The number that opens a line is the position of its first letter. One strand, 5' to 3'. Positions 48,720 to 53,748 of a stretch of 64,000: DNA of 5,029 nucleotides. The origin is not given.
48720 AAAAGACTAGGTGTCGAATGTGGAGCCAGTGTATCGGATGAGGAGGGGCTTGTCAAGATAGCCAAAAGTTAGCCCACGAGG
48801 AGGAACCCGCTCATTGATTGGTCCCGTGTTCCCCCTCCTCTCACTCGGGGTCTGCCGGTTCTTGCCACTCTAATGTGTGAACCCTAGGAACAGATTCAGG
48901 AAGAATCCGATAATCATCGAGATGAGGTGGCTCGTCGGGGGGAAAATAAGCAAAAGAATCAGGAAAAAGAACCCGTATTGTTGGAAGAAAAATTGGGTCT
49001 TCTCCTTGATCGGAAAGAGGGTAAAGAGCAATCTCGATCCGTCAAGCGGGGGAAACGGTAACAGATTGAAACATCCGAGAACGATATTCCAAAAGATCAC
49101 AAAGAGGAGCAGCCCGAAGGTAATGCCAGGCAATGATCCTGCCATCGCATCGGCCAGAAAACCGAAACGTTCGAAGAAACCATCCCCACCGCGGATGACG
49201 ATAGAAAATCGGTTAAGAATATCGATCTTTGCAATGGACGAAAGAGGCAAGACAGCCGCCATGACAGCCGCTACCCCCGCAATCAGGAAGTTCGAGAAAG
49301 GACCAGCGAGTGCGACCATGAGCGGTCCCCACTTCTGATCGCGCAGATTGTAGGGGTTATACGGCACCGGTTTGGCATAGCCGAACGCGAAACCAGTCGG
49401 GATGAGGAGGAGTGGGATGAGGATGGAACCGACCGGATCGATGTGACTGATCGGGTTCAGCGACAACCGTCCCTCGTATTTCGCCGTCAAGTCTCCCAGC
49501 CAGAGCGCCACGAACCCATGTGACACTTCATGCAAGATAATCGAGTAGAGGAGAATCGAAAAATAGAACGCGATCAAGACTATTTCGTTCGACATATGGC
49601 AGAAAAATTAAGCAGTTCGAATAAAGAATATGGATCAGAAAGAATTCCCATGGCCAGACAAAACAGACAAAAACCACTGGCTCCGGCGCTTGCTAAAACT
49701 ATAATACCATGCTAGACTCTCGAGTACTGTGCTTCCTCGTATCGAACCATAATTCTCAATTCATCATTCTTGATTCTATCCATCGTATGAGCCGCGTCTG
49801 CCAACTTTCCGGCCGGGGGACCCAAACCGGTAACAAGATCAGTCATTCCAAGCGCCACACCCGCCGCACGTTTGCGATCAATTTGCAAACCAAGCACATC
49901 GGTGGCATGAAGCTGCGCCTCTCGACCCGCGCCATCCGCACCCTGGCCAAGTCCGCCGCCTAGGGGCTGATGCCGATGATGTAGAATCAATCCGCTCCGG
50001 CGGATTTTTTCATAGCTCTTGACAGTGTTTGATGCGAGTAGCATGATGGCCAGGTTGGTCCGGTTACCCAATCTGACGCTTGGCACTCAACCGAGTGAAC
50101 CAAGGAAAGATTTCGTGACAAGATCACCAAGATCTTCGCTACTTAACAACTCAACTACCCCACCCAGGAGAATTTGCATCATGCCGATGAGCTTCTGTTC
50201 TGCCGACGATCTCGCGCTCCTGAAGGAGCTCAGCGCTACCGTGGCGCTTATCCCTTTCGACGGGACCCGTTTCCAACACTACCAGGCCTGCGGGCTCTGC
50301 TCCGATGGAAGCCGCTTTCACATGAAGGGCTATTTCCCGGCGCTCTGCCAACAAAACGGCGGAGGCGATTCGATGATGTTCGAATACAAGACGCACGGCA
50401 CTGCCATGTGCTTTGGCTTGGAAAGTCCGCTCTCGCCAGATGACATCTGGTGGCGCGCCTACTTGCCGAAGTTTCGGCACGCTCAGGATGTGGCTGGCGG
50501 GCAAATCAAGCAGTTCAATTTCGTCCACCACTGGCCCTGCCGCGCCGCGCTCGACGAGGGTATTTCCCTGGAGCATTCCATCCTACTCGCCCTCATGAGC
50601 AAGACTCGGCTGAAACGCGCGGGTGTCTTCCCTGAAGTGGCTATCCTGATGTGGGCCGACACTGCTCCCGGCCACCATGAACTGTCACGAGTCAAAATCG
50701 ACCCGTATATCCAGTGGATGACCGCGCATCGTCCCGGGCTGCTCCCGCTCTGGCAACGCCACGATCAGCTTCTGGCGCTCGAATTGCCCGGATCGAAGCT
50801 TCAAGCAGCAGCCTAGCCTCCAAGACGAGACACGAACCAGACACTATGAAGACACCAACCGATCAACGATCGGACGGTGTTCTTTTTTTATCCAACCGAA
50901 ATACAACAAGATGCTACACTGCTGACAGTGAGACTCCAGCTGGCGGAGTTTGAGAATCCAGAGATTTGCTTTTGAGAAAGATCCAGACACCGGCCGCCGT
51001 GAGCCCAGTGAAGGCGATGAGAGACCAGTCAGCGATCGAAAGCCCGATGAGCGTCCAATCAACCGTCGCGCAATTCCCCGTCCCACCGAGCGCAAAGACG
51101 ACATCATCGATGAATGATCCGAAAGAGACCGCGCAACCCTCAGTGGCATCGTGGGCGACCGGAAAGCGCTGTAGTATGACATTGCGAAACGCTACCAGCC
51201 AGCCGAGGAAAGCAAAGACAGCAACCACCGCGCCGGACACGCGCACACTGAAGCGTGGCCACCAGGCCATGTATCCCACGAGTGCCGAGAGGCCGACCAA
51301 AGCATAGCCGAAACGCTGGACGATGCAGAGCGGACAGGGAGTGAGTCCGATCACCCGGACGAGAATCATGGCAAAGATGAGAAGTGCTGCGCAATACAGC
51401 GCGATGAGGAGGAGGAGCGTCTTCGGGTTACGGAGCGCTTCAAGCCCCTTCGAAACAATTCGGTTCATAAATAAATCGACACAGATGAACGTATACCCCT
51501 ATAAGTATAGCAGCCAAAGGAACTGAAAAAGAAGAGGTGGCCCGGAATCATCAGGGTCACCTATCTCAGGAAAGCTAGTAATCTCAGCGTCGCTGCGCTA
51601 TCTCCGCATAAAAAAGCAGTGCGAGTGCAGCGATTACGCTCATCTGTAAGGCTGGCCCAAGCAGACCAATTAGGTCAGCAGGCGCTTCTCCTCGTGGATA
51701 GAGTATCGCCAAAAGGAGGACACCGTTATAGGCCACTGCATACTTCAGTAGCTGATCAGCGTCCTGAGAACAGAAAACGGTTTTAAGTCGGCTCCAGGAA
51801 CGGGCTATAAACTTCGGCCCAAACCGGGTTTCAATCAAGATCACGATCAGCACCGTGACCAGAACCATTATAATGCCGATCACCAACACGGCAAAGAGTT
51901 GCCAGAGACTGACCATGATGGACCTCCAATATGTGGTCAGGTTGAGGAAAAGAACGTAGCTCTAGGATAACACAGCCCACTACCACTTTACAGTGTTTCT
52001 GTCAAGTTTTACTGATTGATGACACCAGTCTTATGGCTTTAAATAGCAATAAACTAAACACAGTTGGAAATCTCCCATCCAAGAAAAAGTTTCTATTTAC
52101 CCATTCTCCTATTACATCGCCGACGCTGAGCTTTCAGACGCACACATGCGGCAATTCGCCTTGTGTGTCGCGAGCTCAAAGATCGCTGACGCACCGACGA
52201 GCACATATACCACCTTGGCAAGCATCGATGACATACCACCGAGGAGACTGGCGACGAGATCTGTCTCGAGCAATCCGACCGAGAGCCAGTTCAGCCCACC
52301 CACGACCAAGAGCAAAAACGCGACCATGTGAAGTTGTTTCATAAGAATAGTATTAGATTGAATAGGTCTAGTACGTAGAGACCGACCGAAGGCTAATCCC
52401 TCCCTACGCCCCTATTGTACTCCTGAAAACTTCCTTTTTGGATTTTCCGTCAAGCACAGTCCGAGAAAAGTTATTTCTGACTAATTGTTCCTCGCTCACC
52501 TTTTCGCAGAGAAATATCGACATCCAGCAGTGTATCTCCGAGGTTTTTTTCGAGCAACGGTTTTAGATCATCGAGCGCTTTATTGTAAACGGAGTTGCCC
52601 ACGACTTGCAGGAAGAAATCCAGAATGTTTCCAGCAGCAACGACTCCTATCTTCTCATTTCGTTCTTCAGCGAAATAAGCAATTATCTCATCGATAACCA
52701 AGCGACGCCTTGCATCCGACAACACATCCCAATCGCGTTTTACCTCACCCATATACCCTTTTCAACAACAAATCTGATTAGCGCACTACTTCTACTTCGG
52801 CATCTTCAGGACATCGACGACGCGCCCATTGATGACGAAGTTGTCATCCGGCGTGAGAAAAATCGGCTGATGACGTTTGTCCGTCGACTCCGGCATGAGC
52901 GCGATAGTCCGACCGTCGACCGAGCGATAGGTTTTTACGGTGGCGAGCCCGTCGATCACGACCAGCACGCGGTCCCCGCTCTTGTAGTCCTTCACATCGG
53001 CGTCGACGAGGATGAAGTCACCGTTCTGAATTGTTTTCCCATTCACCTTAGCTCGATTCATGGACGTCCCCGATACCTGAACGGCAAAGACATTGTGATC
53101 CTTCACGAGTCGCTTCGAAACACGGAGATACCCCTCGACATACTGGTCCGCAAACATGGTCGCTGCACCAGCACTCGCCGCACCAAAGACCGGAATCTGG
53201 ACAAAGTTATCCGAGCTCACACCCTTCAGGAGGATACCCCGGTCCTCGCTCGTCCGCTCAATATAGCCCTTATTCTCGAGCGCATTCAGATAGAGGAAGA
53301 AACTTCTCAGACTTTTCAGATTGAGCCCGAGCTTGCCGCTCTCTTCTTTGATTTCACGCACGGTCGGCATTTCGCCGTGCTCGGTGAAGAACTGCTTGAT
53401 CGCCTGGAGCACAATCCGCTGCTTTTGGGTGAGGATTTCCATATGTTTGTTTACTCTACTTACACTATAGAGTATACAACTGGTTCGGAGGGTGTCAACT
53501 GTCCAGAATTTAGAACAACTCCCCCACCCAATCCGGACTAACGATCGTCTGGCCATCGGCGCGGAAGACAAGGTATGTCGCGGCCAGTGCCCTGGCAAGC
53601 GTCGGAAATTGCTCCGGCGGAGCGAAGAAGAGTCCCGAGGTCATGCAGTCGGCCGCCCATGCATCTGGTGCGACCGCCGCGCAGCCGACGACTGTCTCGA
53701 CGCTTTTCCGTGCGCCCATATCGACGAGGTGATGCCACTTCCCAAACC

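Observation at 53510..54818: ApbE flavin transferase adjacent to a paralogous FMN-binding-like membrane protein; ApbE lacks a signal peptide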

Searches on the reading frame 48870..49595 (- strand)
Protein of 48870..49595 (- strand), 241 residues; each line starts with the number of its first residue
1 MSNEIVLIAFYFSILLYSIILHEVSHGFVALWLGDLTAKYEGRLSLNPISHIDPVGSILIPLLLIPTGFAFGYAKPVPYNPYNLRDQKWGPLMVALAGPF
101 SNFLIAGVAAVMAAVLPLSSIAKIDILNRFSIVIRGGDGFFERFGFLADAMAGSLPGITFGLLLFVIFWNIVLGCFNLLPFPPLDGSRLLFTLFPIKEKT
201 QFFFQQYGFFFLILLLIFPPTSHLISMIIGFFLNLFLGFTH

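Call 74: search_protein_families(library=pfam, proteins=[window:48870-49595:-], max_evalue=0.001)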
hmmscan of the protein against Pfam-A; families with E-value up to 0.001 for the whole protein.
window:48870-49595:- (241 aa): 1 family
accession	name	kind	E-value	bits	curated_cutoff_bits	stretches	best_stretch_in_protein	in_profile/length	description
PF02163.28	Peptidase_M50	-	2.8e-13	50.2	27.2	1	13-215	4-221/221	Peptidase family M50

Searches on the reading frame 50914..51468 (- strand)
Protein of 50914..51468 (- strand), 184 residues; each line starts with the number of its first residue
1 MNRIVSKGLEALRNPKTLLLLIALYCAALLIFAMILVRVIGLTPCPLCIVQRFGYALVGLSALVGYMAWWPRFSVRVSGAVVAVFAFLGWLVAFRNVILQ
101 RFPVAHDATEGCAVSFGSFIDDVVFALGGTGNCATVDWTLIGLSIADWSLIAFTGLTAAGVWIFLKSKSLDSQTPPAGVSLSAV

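Call 3: search_protein_families(library=pfam, proteins=[window:50914-51468:-], max_evalue=1)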
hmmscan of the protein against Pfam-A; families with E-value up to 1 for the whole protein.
window:50914-51468:- (184 aa): 1 family
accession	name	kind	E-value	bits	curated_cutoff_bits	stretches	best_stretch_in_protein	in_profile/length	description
PF02600.21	DsbB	-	1.2e-26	94.3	22.1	1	16-162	2-147/148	Disulfide bond formation protein DsbB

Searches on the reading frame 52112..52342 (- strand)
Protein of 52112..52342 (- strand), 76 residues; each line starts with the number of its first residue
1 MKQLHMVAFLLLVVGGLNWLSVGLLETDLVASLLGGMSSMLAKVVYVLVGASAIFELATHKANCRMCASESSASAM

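Call 74: search_protein_families(library=pfam, proteins=[window:52112-52342:-], max_evalue=0.001)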
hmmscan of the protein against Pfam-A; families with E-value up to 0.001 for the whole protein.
window:52112-52342:- (76 aa): 1 family
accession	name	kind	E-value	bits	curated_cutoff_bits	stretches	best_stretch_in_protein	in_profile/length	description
PF04070.17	DUF378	-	1.9e-19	69.7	25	1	3-57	2-56/60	Domain of unknown function (DUF378)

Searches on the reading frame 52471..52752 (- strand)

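Call 74: search_protein_families(library=pfam, proteins=[window:52471-52752:-], max_evalue=0.001)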
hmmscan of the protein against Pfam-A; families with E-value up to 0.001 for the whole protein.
window:52471-52752:- (93 aa): 1 family
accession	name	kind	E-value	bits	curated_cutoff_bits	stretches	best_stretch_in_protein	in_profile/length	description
PF09932.14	DUF2164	-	3.2e-15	56.4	27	1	11-71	3-63/74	Uncharacterized conserved protein (DUF2164)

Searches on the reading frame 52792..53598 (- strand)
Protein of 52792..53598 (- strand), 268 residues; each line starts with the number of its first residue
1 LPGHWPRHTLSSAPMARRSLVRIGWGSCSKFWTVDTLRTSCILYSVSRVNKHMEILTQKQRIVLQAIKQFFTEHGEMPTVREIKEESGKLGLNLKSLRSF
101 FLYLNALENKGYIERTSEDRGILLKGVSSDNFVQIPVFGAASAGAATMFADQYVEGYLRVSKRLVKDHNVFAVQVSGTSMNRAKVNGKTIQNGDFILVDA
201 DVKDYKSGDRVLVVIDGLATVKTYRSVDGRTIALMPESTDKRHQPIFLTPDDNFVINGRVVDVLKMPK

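Call 3: search_protein_families(library=pfam, proteins=[window:52792-53598:-], max_evalue=1)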
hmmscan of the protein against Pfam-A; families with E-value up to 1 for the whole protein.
window:52792-53598:- (268 aa): 5 families
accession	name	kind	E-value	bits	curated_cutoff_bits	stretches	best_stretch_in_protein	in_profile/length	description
PF00717.28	Peptidase_S24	-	2.3e-21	76.1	23.3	1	136-261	1-116/116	Peptidase S24-like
PF01726.22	LexA_DNA_bind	-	3.2e-12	46.5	23.7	1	53-117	1-60/65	LexA DNA binding domain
PF04358.19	DsrC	-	0.016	16.1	24.9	1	54-92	34-74/107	DsrC like protein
PF21507.2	V18-19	-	0.12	11.5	27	1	164-215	276-327/380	Sputnik minor capsid protein V18/19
PF23315.1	PEX6_4th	-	0.28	11.9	27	0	46-74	11-39/140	PEX6 fourth domain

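Call 4: search_protein_families(library=ncbifam, proteins=[window:52792-53598:-], max_evalue=1)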
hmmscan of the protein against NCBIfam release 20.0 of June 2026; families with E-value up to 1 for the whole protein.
window:52792-53598:- (268 aa): 4 families
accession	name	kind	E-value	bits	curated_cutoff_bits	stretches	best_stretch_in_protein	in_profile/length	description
TIGR00498.1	lexA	equivalog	2.4e-32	112.2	110.95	1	53-265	1-200/203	transcriptional repressor LexA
NF007621.2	PRK10276.1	subfamily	1.1e-12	48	110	1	150-265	8-115/115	translesion error-prone DNA polymerase V autoproteolytic subunit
TIGR02189.1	GlrX-like_plant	paralog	0.14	12.2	93.8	1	54-88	11-45/99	glutaredoxin-like family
NF053610.1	Sso10a_fam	subfamily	0.18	11.9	60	0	102-116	36-50/64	Sso10a family chromatin protein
